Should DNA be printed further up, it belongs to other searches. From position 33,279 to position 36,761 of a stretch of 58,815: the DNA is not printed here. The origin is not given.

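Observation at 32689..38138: Cluster of four secreted proteins built from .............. modules, two of them carrying T9SS type-A C-terminal sorting domains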

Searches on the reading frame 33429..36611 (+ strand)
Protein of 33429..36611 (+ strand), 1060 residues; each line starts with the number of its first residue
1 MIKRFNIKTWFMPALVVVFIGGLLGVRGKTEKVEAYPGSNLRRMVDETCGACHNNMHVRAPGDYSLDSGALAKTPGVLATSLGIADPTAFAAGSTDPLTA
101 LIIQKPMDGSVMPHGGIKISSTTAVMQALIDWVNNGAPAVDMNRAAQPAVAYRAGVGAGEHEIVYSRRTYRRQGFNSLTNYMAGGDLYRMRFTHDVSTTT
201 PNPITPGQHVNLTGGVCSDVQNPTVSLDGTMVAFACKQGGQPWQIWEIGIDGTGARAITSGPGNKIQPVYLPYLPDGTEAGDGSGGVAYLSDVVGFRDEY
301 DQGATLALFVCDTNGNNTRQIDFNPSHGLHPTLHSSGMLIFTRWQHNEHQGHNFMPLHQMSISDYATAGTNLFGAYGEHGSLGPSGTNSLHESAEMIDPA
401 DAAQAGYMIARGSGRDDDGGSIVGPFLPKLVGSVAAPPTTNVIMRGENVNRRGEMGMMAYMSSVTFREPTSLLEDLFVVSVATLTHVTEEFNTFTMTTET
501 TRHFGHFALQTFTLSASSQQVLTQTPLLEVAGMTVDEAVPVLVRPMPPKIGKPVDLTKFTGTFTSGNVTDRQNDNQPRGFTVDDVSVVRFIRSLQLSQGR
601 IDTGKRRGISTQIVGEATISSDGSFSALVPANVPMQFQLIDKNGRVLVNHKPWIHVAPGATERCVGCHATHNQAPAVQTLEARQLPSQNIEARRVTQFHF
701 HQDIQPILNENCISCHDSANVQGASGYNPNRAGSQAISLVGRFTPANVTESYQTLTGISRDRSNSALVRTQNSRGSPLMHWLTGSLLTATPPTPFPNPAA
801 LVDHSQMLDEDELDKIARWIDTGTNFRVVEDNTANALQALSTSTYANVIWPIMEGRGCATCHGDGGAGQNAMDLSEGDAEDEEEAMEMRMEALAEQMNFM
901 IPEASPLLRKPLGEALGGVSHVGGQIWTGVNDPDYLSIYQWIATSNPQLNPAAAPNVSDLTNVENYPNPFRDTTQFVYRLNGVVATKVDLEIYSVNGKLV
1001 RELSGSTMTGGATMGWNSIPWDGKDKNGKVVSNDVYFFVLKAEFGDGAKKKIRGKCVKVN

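Call 3: search_protein_families(library=pfam, proteins=[window:33429-36611:+], max_evalue=0.1)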
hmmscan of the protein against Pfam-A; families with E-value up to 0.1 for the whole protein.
window:33429-36611:+ (1060 aa): 12 families
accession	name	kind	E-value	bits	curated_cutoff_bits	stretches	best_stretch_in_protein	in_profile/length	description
PF18582.6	HZS_alpha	-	2.1e-16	60.7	26.6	1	611-668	40-97/98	Hydrazine synthase alpha subunit middle domain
PF13442.11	Cytochrome_CBB3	-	6e-08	33.3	27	0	858-873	14-28/68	Cytochrome C oxidase, cbb3-type, subunit III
PF00034.26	Cytochrom_C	-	2.9e-06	28.9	21.3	0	707-752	7-27/90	Cytochrome c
PF22113.1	Mtrc-MtrF_II-IV_dom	-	4.8e-06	26.7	30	1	657-721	77-132/176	Outer membrane cytochrome MtrC/MtrF-like, domains II/IV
PF22297.1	PccH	-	9.4e-06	26.2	24.4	0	844-900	1-54/133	PccH Cytochrome c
PF14522.11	Cytochrome_C7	-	3e-05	24.2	24.8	0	655-722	8-54/67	Cytochrome c7 and related cytochrome c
PF02085.21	Cytochrom_CIII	-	0.00019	22.1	22.9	1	633-722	8-88/101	Class III cytochrome C family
PF09699.15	Paired_CXXCH_1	-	0.00019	21.5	20.6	0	658-674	3-19/41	Doubled CXXCH motif (Paired_CXXCH_1)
PF13860.13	FlgD_ig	-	0.00032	21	27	1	985-1043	22-76/79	FlgD Ig-like domain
PF18962.6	Por_Secre_tail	-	0.0053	17.5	27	1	966-1004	2-38/75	Secretion system C-terminal sorting domain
PF11845.13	Tll0287-like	-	0.026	15.4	24.1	0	661-677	101-117/144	Tll0287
PF05818.17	TraT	-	0.098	12.8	31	0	867-918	161-212/214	Enterobacterial TraT complement resistance protein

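Call 4: search_protein_families(library=ncbifam, proteins=[window:33429-36611:+], max_evalue=0.1)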
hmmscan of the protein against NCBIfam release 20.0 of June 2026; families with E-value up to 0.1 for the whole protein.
window:33429-36611:+ (1060 aa): 14 families
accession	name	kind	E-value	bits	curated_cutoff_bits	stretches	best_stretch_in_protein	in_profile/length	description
NF052339.1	hydrazine_alpha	equivalog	2.7e-19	68.6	800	3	693-827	663-792/804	hydrazine synthase subunit alpha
NF033707.1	T9SS_sortase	equivalog_domain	5.3e-12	44.2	420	1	959-1055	995-1091/1095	type IX secretion system sortase PorU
NF052228.1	T9SS_PorZ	equivalog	0.0001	20.9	260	1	955-1043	665-743/757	type IX secretion system anionic LPS delivery protein PorZ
TIGR04183.1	Por_Secre_tail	domain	0.00018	21.4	23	1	966-1017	2-45/72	T9SS type A sorting domain-containing protein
TIGR03153.1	cytochr_NrfH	equivalog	0.00061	19.9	134.2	1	652-721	43-114/138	cytochrome c nitrite reductase small subunit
TIGR02800.1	propeller_TolB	equivalog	0.0013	17.7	343.15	1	222-278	239-291/418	Tol-Pal system beta propeller repeat protein TolB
NF005176.1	PRK06655.1-1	equivalog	0.0014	18.6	230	1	973-1049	85-155/197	flagellar hook assembly protein FlgD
TIGR03507.1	decahem_SO1788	subfamily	0.0015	17.1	209.3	1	661-736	269-322/672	OmcA/MtrC family decaheme c-type cytochrome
TIGR01905.1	paired_CXXCH_1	subfamily_domain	0.002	18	25.2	0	706-719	3-16/41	doubled CXXCH domain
NF009452.0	PRK12812.1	equivalog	0.0021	17.3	258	1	985-1049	151-211/289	flagellar basal body rod modification protein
NF009277.0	PRK12634.1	equivalog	0.0077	16.3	333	1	985-1050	121-182/221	flagellar basal body rod modification protein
NF052323.1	T9SSA_dep_M6i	equivalog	0.017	13.1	600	1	961-1023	956-1012/1043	T9SS-dependent M6-like inactivated metalloprotease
NF009276.0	PRK12633.1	equivalog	0.049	13.3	383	1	971-1049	115-188/234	flagellar basal body rod modification protein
TIGR00782.1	ccoP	equivalog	0.095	12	179.95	0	853-873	210-229/285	cytochrome-c oxidase, cbb3-type subunit III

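Call 7: find_homologous_proteins(query=window:33429-36611:+, max_evalue=0.00001)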
Query window:33429-36611:+ (1060 aa): 16 proteins with E <= 0.00001 among 8000 candidates.
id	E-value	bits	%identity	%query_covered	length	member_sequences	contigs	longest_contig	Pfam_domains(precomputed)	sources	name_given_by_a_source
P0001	0.0e+0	2459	100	100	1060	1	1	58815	PF22297.2,PF18582.7,PF13442.12,PF00034.27,PF22113.2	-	-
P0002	0.0e+0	1659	70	99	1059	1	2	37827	PF22297.2,PF18582.7,PF13860.13,PF00034.27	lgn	-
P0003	0.0e+0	1341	59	97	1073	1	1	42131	PF18582.7,PF13860.13,PF13442.12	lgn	-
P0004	0.0e+0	1188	55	97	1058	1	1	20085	PF18582.7,PF13860.13,PF13442.12,PF07676.19,PF00034.27,PF22113.2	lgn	-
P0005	0.0e+0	1152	54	96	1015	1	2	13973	PF22297.2,PF26549.1,PF18582.7,PF13442.12,PF00034.27,PF22113.2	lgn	-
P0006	0.0e+0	1133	53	96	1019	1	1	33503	PF22297.2,PF26549.1,PF18582.7,PF13442.12,PF00034.27,PF22113.2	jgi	jgi:hypothetical protein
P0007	0.0e+0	1117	52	97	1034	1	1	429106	PF18582.7,PF13442.12,PF22113.2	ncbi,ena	-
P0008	0.0e+0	1078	51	97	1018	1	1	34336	PF18582.7,PF13860.13,PF13442.12,PF00034.27,PF22113.2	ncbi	-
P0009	0.0e+0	1072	50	97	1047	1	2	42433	PF18582.7,PF13442.12,PF22113.2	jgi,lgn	-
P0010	0.0e+0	1071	51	97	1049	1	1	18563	PF18582.7,PF13442.12,PF22113.2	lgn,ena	-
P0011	0.0e+0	1063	50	96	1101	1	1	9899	PF18582.7,PF13860.13,PF13442.12,PF00034.27,PF22113.2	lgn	-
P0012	0.0e+0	1057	50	97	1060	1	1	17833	PF18582.7,PF13442.12,PF00034.27,PF22113.2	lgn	-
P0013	8.7e-297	1006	47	99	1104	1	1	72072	PF18582.7,PF13860.13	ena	-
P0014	4.6e-291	987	49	96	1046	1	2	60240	PF18582.7,PF13442.12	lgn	-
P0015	3.4e-231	788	51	71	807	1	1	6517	PF18582.7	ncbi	-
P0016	1.4e-16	78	23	32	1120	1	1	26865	PF00754.32,PF18582.7,PF22633.4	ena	-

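Call 13: find_encoding_contigs(protein=P0007, flank=10000, max_places=2)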
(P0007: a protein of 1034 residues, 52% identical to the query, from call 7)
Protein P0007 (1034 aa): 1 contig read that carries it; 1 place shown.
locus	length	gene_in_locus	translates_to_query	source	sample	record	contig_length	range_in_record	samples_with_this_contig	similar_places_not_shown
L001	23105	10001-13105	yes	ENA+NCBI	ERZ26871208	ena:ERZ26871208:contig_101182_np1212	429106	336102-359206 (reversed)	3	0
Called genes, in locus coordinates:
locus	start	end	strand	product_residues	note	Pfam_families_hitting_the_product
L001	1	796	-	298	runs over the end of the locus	PF05114:MbnB_TglH_ChrH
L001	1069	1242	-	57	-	-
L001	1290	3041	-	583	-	PF03190:Thioredox_DsbH, PF13098:Thioredoxin_2, PF13899:Thioredoxin_7, PF01532:Glyco_hydro_47 (weak)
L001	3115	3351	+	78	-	PF01541:GIY-YIG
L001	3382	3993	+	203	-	PF04264:YceI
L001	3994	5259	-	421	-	-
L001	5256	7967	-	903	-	PF13525:YfiO (faint), PF09976:TPR_21 (faint), PF13174:TPR_6 (faint), PF00515:TPR_1 (faint), PF07719:TPR_2 (faint), PF12895:ANAPC3 (faint), PF13181:TPR_8 (faint), PF13414:TPR_11 (faint), +4 more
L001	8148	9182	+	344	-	-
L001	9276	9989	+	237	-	PF13860:FlgD_ig (weak), PF13585:CHU_C (weak)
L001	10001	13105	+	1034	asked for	PF13442:Cytochrome_CBB3 (faint), PF22113:Mtrc-MtrF_II-IV_dom (faint), PF18582:HZS_alpha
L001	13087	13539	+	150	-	-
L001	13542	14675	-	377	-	-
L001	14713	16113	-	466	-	PF02585:PIG-L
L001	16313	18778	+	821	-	-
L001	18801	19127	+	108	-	PF08241:Methyltransf_11 (weak), PF13649:Methyltransf_25 (weak)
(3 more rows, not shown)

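Call 15: search_solved_structures(query=A1, max_evalue=0.01, show_alignments=2)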
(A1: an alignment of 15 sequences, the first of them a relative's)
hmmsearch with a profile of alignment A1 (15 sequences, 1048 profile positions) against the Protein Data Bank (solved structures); distinct sequences matched with E-value up to 0.01: 5.
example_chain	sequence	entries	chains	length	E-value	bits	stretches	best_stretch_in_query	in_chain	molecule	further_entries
5c2v_A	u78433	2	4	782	8.6e-30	106.4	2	687-816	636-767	HYDRAZINE SYNTHASE ALPHA SUBUNIT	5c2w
6za2_A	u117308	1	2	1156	5.8e-05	24.2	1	947-1045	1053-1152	Por secretion system protein porU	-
1xf1_A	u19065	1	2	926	0.0023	18.9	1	1003-1030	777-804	C5a peptidase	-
8bty_A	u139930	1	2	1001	0.0027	18.7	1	1003-1030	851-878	C5a peptidase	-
3c12_A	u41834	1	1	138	0.0087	17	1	972-1040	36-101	Flagellar protein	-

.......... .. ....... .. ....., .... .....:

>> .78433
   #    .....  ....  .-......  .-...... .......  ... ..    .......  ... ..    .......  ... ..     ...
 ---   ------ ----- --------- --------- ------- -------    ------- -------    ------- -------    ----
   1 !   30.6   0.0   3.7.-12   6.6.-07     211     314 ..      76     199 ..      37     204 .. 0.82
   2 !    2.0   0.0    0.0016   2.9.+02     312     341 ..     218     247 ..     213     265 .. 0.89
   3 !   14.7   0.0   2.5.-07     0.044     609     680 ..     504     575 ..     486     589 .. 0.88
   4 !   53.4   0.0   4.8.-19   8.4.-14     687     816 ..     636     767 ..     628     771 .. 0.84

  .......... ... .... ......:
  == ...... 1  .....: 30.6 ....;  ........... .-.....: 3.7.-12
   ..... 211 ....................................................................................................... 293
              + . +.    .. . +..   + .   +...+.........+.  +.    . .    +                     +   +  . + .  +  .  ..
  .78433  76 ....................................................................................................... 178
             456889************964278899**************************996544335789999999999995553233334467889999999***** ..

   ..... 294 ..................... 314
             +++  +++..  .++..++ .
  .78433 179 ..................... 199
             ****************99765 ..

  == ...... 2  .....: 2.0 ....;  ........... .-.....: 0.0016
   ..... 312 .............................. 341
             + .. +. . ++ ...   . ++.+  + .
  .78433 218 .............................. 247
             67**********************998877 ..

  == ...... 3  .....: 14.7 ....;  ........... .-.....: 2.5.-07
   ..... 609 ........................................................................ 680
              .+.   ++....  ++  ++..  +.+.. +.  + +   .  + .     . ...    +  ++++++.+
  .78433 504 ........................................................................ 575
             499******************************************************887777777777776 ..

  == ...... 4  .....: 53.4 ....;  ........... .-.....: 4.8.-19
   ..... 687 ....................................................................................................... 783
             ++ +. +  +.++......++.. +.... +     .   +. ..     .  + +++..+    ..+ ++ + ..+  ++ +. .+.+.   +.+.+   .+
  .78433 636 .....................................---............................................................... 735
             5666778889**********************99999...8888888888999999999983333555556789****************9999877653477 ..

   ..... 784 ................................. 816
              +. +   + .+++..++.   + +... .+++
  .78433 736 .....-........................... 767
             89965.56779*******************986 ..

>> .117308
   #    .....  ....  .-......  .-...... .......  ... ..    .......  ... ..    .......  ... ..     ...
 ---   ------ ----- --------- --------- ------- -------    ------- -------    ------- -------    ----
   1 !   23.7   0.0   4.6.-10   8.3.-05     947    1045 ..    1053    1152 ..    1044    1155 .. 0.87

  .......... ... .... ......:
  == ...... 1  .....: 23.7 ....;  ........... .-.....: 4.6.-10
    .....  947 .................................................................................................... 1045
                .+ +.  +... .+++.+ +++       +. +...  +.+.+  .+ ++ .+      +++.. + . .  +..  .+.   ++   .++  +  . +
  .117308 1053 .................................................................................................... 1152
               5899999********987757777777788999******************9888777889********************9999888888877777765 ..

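Call 17: find_encoding_contigs(protein=P0002, flank=10000, max_places=1)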
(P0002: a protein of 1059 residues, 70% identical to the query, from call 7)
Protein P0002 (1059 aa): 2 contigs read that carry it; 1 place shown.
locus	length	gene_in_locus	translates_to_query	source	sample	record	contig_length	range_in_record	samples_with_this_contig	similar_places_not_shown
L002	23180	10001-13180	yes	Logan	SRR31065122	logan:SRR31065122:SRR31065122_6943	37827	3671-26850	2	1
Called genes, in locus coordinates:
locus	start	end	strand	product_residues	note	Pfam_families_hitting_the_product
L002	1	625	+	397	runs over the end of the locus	PF17785:PUA_3, PF10672:Methyltrans_SAM, PF01728:FtsJ (weak), PF03602:Cons_hypoth95, PF05175:MTS, PF13847:Methyltransf_31, PF13649:Methyltransf_25 (weak)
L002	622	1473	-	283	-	PF13369:Transglut_core2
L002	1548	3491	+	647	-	PF00801:PKD (weak), PF22352:K319L-like_PKD, PF13860:FlgD_ig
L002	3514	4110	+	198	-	PF04264:YceI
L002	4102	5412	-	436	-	-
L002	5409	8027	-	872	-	PF09976:TPR_21 (faint), PF07719:TPR_2 (faint), PF12895:ANAPC3 (faint), PF13174:TPR_6 (faint), PF13424:TPR_12 (faint), PF13428:TPR_14 (faint), PF13432:TPR_16 (faint), PF13525:YfiO (weak), +2 more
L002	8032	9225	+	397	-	PF03687:UPF0164 (faint)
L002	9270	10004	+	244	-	PF13860:FlgD_ig (weak)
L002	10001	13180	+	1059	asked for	PF22297:PccH (faint), PF00034:Cytochrom_C (faint), PF18582:HZS_alpha, PF13860:FlgD_ig (weak)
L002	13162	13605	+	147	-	-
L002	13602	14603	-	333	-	-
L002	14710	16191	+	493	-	-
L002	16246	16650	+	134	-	PF07238:PilZ (weak)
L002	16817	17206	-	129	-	-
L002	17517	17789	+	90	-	-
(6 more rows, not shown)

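Call 18: find_encoding_contigs(protein=P0003, flank=10000, max_places=1)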
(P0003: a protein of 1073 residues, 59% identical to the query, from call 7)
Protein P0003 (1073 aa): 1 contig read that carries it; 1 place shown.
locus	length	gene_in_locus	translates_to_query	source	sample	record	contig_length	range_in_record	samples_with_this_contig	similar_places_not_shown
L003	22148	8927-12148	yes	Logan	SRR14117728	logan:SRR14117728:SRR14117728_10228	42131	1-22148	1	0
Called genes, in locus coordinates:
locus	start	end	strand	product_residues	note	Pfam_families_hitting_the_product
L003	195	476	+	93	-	PF06305:LapA_dom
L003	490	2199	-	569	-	-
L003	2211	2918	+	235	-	PF04264:YceI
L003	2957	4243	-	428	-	-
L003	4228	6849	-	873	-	PF09976:TPR_21 (faint), PF10345:Cohesin_load (faint), PF13174:TPR_6 (faint), PF00515:TPR_1 (faint), PF07719:TPR_2 (faint), PF12895:ANAPC3 (faint), PF13181:TPR_8 (faint), PF13414:TPR_11 (faint), +5 more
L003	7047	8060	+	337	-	-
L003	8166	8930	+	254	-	PF13860:FlgD_ig (weak)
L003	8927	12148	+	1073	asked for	PF13442:Cytochrome_CBB3 (faint), PF18582:HZS_alpha, PF13860:FlgD_ig (faint)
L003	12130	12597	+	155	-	-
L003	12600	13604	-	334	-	-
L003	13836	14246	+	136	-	PF07238:PilZ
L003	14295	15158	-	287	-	PF00809:Pterin_bind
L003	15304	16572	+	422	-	-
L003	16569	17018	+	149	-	PF00293:NUDIX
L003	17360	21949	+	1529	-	-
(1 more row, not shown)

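Call 19: find_encoding_contigs(protein=P0013, flank=10000, max_places=1)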
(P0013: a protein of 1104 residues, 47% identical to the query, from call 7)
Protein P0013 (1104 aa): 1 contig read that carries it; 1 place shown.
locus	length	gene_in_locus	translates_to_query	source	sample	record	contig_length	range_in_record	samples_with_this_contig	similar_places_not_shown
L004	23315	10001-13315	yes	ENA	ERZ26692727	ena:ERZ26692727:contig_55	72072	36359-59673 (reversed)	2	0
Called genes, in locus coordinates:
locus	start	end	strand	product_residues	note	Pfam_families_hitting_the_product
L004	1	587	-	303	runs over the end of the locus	PF02899:Phage_int_SAM_1, PF00589:Phage_integrase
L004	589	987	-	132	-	PF20213:DUF6573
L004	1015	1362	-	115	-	-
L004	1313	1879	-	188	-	-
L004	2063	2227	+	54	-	-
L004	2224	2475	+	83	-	-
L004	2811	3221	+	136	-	PF00903:Glyoxalase, PF22656:At5g48480-like_N (weak)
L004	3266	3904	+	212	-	PF04264:YceI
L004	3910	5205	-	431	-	-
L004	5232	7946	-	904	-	PF09976:TPR_21 (faint), PF07719:TPR_2 (faint), PF12895:ANAPC3 (faint), PF13181:TPR_8 (faint), PF13428:TPR_14 (faint), PF14559:TPR_19 (faint), PF13174:TPR_6 (weak), PF13525:YfiO (weak), +3 more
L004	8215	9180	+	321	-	-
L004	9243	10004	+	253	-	PF13860:FlgD_ig (weak)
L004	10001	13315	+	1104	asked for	PF18582:HZS_alpha, PF13860:FlgD_ig (weak)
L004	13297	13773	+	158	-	-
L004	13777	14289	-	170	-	PF07238:PilZ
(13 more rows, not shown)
